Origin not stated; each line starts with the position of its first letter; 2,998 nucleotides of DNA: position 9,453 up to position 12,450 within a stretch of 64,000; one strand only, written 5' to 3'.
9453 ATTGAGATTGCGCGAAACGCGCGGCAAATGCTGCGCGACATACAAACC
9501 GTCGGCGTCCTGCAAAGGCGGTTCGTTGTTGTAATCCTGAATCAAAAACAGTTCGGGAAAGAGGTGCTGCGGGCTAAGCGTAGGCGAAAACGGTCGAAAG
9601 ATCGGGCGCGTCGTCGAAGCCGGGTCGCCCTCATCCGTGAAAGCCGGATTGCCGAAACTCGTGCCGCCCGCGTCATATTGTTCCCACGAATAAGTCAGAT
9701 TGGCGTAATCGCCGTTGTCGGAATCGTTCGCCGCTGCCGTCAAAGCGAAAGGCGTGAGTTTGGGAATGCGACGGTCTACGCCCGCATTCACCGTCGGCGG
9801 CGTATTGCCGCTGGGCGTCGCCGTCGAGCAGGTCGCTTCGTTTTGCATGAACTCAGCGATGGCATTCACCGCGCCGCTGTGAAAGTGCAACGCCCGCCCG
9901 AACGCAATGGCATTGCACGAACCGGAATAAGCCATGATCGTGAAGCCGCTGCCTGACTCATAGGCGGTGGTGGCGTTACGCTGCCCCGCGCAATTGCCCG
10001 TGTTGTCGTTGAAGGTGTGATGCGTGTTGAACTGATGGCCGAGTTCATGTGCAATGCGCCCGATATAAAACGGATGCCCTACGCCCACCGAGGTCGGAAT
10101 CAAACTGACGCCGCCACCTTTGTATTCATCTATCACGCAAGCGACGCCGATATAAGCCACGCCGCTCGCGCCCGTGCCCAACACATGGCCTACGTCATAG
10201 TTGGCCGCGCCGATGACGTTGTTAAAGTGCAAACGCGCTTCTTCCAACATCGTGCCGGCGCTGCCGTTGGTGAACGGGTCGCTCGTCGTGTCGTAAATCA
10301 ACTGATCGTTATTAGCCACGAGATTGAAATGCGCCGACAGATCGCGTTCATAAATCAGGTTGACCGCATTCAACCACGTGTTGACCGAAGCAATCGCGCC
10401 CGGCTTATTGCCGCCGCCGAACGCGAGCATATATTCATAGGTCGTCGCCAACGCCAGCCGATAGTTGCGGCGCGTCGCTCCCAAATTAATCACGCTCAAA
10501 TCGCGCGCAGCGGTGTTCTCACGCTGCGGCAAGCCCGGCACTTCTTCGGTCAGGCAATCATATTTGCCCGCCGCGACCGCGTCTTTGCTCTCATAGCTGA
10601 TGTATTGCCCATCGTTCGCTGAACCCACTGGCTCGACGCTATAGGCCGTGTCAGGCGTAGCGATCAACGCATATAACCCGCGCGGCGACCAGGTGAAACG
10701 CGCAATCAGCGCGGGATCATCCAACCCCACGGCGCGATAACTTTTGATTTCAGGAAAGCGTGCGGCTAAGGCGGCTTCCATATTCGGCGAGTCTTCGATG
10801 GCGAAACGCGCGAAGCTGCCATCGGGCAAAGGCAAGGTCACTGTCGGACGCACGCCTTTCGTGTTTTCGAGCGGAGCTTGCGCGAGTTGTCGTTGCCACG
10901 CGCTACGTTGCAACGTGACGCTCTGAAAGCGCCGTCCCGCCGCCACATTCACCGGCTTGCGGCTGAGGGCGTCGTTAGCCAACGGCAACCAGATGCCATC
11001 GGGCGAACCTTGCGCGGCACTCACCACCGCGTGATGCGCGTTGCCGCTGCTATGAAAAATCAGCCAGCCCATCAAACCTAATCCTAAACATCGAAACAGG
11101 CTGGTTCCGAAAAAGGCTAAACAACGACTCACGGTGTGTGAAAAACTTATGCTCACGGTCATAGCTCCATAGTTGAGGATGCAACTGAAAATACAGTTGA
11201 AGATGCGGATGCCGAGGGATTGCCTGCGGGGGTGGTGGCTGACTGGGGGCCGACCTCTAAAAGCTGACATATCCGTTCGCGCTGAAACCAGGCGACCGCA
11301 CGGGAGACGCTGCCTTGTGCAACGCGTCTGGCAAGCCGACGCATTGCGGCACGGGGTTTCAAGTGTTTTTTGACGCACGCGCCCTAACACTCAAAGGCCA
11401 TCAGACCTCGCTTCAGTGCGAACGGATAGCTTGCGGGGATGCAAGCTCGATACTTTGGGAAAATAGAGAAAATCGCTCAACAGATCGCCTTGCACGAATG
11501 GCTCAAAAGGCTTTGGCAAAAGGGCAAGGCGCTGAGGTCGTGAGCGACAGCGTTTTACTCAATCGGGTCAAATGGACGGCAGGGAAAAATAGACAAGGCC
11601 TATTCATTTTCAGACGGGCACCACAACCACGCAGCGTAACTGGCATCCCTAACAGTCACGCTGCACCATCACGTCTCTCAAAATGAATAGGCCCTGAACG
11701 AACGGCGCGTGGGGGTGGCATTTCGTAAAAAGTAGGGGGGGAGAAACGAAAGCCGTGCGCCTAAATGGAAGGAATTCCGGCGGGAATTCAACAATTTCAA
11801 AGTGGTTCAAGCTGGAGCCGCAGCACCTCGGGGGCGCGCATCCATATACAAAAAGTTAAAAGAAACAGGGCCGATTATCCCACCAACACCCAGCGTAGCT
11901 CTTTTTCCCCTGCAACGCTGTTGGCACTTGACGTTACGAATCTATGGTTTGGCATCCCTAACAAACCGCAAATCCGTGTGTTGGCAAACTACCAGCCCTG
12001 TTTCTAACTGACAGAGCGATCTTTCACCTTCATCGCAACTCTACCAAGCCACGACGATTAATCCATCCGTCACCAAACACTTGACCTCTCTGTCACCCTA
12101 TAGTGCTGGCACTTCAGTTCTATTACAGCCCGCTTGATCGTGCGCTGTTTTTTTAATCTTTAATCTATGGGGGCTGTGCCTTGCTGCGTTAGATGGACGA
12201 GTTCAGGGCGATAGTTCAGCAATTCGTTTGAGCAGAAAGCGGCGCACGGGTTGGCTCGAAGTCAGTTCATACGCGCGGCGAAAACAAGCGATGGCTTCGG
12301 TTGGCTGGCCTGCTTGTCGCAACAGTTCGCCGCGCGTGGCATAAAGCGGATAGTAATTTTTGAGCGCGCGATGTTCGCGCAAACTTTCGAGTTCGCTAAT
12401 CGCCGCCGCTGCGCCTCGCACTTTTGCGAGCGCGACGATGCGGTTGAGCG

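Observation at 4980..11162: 2060-aa secreted metzincin-like protease with ~11 DNA-level tandem BACON-like repeats and a Solibacter-type C-terminus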

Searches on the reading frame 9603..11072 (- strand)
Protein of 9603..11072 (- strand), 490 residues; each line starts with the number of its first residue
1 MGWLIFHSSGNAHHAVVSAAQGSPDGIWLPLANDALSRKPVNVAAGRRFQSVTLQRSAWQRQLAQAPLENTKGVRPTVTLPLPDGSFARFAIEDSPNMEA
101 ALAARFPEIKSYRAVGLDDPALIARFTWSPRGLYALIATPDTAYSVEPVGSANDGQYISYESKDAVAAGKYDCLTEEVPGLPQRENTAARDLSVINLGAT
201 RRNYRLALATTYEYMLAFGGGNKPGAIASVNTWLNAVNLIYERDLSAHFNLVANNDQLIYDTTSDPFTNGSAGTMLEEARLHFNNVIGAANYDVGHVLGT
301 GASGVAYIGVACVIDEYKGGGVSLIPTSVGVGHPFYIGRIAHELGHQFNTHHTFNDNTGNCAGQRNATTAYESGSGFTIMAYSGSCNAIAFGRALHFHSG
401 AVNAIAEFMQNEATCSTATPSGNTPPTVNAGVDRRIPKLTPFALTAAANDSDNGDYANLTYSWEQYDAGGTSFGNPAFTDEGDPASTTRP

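Call 49: predict_structure(alignment_id=A2)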
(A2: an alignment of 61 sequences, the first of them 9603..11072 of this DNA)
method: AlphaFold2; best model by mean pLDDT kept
length: 490 residues; sequences in the alignment: 61
mean_pLDDT: 86.3   pTM: 0.89
mean pLDDT of the five models: 86.3, 84.9, 84.5, 82.8, 81.9
residues with pLDDT >= 90: 298; 70-90: 124; 50-70: 40; < 50: 28
segments of 3 or more residues with pLDDT < 50: 1-3, 7-16, 187-189, 475-481, 486-490
pLDDT, mean of each block of 10 residues (from residue 1): 47 52 96 91 90 97 96 93 97 98 98 96 96 95 94 89 82 76 55 75 98 97 97 98 96 98 96 96 96 98 95 91 96 95 96 86 83 87 74 86 92 94 80 71 78 77 68 49 48
secondary structure, 60 per line:
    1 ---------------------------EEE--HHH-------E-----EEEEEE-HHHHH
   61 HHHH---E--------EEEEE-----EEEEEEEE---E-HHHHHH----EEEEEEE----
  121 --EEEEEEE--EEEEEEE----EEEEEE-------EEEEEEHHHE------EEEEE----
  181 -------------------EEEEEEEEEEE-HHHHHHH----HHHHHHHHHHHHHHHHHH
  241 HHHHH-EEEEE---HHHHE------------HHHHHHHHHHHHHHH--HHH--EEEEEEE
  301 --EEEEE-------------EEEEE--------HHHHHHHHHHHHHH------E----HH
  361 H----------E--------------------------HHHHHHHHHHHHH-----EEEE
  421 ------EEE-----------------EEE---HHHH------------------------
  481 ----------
elements in order: E28-30 E49-54 H56-64 E77-81 E87-94 H100-105 E110-116 E123-129 E132-138 E143-148 E156-161 E172-176 E200-210 H212-218 H223-245 E247-251 H255-258 H272-286 E294-300 E303-307 E321-325 H334-347 H399-411 E417-420 E427-429 E447-449 H453-456
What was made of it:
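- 11028..11162 (-): N-terminal export signal, about aa 1-45: a basic stretch, then the hydrophobic run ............, then SSGNA (inferred; the cleavage site was not predicted). The AF2 model is disordered up to about aa 46 (call 49).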

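Call 52: fold_search(model_id=the predicted structure, library=pdb)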
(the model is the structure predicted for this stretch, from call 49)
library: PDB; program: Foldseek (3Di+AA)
matches with E <= 10: 510; with E <= 0.001: 77
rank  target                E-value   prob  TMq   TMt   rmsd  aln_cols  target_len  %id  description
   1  8snl_A                1.4e-10  1.00  0.48  0.37   8.4       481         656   12  Structure of human ADAM17/iRhom2 sheddase complex (released 2024-05-29)
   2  9o58_A                1.8e-09  1.00  0.43  0.34  12.7       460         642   11  Zymogen ADAM17-iRhom2 complex bound by the MEDI3622 Fab (released 2025-06-25)
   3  9q7y_B                3.0e-09  1.00  0.41  0.33  12.4       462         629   11  Zymogen ADAM17- iRhom1 Cytoplasmic Deletion (365) Complex Bound by the MEDI3622 Fab (released 2026-04-01)
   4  9o54_A                6.3e-09  1.00  0.41  0.50   9.5       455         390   10  ADAM17 Prodomain-Metalloproteinase Domains bound to MEDI3622 Fab (released 2025-06-25)
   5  7pou_A                2.0e-08  1.00  0.43  0.57   6.7       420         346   11  Crystal structure of profragilysin-3 (proBFT-3) from Bacteroides fragilis in complex with hesperetin. (released 2022-09-14)
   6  8h3y_B                2.0e-08  1.00  0.42  0.55   7.0       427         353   12  Bacteroide Fragilis Toxin in complex with nanobody 327 (released 2023-02-08)
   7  8h3x_C                4.7e-08  1.00  0.40  0.53   7.7       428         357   12  Bacteroide Fragilis Toxin in complex with nanobody 282 (released 2023-02-08)
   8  7poq_A                6.6e-08  1.00  0.42  0.57   6.3       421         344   11  Crystal structure of profragilysin-3 (proBFT-3) from Bacteroides fragilis in complex with foliosidine in P41212. (released 2022-09-14)
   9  7poq_B                7.4e-08  1.00  0.43  0.57   6.7       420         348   11  Crystal structure of profragilysin-3 (proBFT-3) from Bacteroides fragilis in complex with foliosidine in P41212. (released 2022-09-14)
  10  8wem_A                8.3e-08  1.00  0.40  0.52   7.8       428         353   11  Bacteroides fragilis toxin 1 (released 2024-09-25)
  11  8wem_C                9.8e-08  1.00  0.40  0.53   7.9       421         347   12  Bacteroides fragilis toxin 1 (released 2024-09-25)
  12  8h3y_C                1.1e-07  1.00  0.43  0.57   6.5       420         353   12  Bacteroide Fragilis Toxin in complex with nanobody 327 (released 2023-02-08)
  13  7pou_B                1.2e-07  1.00  0.42  0.57   6.8       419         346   11  Crystal structure of profragilysin-3 (proBFT-3) from Bacteroides fragilis in complex with hesperetin. (released 2022-09-14)
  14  3p24_C                1.7e-07  1.00  0.44  0.58   6.4       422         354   12  Structure of profragilysin-3 from Bacteroides fragilis (released 2010-12-29)
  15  3p24_A                1.8e-07  1.00  0.43  0.56   6.7       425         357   12  Structure of profragilysin-3 from Bacteroides fragilis (released 2010-12-29)
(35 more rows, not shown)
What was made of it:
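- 10476..11027 (-): Prodomain, about aa 46-229, with the conserved Cys203 (YDCLTEE) as a candidate cysteine switch. The AF2 model of aa 31-520 (pLDDT 86, pTM 0.89) aligns over 420-480 columns with zymogen ADAM17 (prodomain plus catalytic domain) and profragilysin-3 (calls 49, 52).
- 9813..10475 (-): Reprolysin/adamalysin-like (M12B) catalytic domain, about aa 230-450. Zinc motif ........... at 10017-10049; Met-turn TIMAY (M410). Foldseek matches snake-venom and ADAM catalytic domains at TM 0.70-0.76 normalised to the target (call 52).
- On Metzincin / M12B adamalysin (reprolysin-like) peptidase: Foldseek finds ADAM17, ADAM33 and snake-venom metalloproteinases at E 1e-10 to 1e-6 (call 52).
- Fold: the AF2 model of aa 31-520 matches zymogen ADAM17 (E 1.4e-10, 481 columns) and profragilysin-3 (420-428 columns), so the prodomain is covered as well as the catalytic domain (calls 49, 52).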

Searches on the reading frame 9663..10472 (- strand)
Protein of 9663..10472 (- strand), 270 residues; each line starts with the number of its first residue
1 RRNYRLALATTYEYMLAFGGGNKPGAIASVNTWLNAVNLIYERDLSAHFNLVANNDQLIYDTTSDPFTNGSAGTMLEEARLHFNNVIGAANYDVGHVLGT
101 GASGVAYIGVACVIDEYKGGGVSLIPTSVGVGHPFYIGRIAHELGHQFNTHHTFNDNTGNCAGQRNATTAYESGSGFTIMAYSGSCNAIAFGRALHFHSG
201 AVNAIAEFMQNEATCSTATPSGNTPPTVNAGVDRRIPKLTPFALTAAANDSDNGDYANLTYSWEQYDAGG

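Call 34: search_protein_families(library=pfam, proteins=[window:9663-10472:-], max_evalue=1)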
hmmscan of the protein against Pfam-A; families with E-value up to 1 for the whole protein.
window:9663-10472:- (270 aa): 6 families
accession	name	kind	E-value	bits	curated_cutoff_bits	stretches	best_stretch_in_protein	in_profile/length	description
PF13583.11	Reprolysin_4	-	2.9e-26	92.9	22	1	2-188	3-181/203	Metallo-peptidase family M12B Reprolysin-like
PF13688.12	Reprolysin_5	-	6.1e-22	79.2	27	1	2-191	3-195/196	Metallo-peptidase family M12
PF13574.12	Reprolysin_2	-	2.3e-19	70.5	27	1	32-191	10-181/195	Metallo-peptidase family M12B Reprolysin-like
PF13582.12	Reprolysin_3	-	1.2e-18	68.2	22.4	1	28-153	2-123/123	Metallo-peptidase family M12B Reprolysin-like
PF05572.19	Peptidase_M43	-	0.074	13.4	23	1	140-175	72-107/152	Pregnancy-associated plasma protein-A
PF18911.6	PKD_4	-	0.089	13.3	27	1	223-264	1-40/85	PKD domain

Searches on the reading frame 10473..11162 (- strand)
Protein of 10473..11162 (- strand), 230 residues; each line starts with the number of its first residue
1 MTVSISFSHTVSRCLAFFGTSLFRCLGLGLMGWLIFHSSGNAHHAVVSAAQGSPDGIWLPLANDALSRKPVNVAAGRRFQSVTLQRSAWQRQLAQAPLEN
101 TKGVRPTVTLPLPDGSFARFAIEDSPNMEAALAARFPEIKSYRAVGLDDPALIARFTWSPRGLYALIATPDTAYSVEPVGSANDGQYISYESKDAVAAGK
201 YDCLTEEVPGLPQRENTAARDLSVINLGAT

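Call 34: search_protein_families(library=pfam, proteins=[window:10473-11162:-], max_evalue=1)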
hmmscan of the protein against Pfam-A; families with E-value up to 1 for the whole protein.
window:10473-11162:- (230 aa): 0 families
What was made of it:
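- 10476..11027 (-): No Pfam hit (call 34).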

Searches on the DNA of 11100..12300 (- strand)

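Call 68: search_rna_families(source=window, start=11100, end=12300, threshold=evalue, max_evalue=1)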
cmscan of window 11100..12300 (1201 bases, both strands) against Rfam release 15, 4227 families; matches with E-value up to 1: 0.
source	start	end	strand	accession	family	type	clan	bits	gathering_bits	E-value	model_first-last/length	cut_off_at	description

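Call 85: build_rna_model(alignment_id=A4)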
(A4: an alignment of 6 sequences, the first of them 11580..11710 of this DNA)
Model R1 built from alignment A4 (6 sequences, 134 columns); structure: RNAalifold consensus.
model positions 132; base pairs 42; branch points 0; effective number of sequences 1; information 0.59 bits per position. Calibrated on 0.2 Mb of random sequence (short: E-values are rough).
structure used (alignment columns):
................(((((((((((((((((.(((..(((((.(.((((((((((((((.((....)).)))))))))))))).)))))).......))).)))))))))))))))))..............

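Call 86: search_with_rna_model(model_id=R1, sources=[window, L001, L002, L003, L004, L005, L006, L007, L008, L009, L010, L011, L012, L013, L014, L015, L016, L017, L018, L019, L020, L021, L022, L023, L024, L025, L026, L027, L028, L029, L030, L031, L032, L033, L034, L035, L036, L037, L038, L039, L040, L041, L042, L043, L044, L045, L046, L047, L048, L049, L050, L051], max_evalue=1, make_alignment=true)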
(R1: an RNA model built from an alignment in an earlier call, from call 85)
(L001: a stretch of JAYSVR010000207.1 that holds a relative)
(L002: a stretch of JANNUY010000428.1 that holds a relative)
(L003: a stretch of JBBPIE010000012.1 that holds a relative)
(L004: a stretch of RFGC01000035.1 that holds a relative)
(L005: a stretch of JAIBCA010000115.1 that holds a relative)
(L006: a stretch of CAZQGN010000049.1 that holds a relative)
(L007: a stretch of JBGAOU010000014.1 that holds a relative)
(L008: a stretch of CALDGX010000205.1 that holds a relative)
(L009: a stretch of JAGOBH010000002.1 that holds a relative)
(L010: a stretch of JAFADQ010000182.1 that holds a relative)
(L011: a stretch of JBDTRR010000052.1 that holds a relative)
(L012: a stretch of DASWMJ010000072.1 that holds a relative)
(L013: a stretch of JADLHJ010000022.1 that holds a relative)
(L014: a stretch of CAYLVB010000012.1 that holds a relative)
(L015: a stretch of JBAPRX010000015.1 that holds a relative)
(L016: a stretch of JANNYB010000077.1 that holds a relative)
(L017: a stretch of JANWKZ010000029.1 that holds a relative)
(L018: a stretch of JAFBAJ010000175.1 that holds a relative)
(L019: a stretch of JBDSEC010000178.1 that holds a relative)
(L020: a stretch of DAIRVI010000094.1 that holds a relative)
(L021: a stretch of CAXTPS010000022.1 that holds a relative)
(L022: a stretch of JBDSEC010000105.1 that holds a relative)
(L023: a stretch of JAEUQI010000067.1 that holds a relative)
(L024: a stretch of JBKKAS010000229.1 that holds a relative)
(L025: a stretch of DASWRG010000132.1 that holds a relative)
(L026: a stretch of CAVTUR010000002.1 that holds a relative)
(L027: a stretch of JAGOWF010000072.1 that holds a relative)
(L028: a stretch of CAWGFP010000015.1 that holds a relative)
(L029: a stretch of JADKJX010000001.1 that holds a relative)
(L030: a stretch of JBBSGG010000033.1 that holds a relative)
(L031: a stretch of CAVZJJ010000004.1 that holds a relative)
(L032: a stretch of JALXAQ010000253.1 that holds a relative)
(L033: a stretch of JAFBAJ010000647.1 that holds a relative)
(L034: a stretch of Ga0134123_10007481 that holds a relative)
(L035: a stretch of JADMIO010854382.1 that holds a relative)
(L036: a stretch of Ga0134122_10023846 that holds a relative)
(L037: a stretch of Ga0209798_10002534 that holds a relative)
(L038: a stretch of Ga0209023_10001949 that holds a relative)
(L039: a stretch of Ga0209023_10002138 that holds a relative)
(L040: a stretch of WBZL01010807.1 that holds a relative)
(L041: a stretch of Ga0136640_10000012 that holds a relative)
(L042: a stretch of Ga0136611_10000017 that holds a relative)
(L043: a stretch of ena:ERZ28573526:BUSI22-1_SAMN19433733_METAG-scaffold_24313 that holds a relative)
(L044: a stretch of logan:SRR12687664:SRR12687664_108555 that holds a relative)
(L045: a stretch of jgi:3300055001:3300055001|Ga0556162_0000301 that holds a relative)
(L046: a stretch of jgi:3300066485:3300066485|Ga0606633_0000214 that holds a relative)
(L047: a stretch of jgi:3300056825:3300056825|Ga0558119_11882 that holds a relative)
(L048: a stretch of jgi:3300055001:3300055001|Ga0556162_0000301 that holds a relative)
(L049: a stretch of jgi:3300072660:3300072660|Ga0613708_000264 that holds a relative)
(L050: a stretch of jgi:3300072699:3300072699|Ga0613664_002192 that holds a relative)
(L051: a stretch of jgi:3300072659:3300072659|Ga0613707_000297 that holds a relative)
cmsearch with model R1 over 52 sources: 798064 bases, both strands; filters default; matches with E-value up to 1: 23.
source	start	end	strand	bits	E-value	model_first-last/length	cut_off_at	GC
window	11580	11711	-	152.4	2.7e-42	1-132/132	no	0.52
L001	7806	7937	+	151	7.4e-42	1-132/132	no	0.49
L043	124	255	+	148.3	4.6e-41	1-132/132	no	0.49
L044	2428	2559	+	146.9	1.3e-40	1-132/132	no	0.55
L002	119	250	+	140.2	1.3e-38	1-132/132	no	0.51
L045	3005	3135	+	121.6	4.4e-33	1-132/132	no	0.49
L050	2616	2746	+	110.9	7.1e-30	1-132/132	no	0.53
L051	2616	2746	+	110.9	7.1e-30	1-132/132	no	0.53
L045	3007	3133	-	31.7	3.4e-06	1-132/132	no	0.49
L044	2429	2560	-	29.8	1.3e-05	1-132/132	no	0.55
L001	7821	7923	-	27.3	7.2e-05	16-118/132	no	0.5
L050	2618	2748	-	26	0.00017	1-132/132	no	0.51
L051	2618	2748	-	26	0.00017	1-132/132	no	0.51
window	11594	11696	+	24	0.00071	16-118/132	no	0.52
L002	134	236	-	23.1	0.0013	16-118/132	no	0.5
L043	125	256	-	21.7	0.0035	1-132/132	no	0.49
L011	66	186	+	19.7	0.013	1-132/132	no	0.59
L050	2370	2409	+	19.3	0.018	45-84/132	no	0.43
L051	2370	2409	+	19.3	0.018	45-84/132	no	0.43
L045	2763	2801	+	18.4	0.032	46-84/132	no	0.41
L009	13465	13532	+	15.7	0.21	1-132/132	no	0.54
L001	7537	7575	+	14.9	0.38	46-84/132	no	0.51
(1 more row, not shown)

Alignment A5: 23 matches aligned to the model, 203 columns, each read 5' to 3' on its own strand. Consensus structure (alignment columns), stored with it:
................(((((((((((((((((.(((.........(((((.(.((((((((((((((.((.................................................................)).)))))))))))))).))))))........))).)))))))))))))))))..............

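Call 101: search_rna_families(source=window, start=11250, end=12200, threshold=evalue, max_evalue=10)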
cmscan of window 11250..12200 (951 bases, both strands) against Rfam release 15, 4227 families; matches with E-value up to 10: 1.
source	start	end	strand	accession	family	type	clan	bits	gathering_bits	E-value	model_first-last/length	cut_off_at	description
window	12105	12153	+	RF00057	RyhB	Gene; sRNA;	-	16.3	55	4.5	1-67/67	no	RyhB RNA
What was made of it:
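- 11855..12137 (-): 5' domain of a conserved structured RNA upstream of the gene. It has several helices and a small hairpin whose loop reads UAGGGAUGC. No Rfam family (calls 68, 101).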
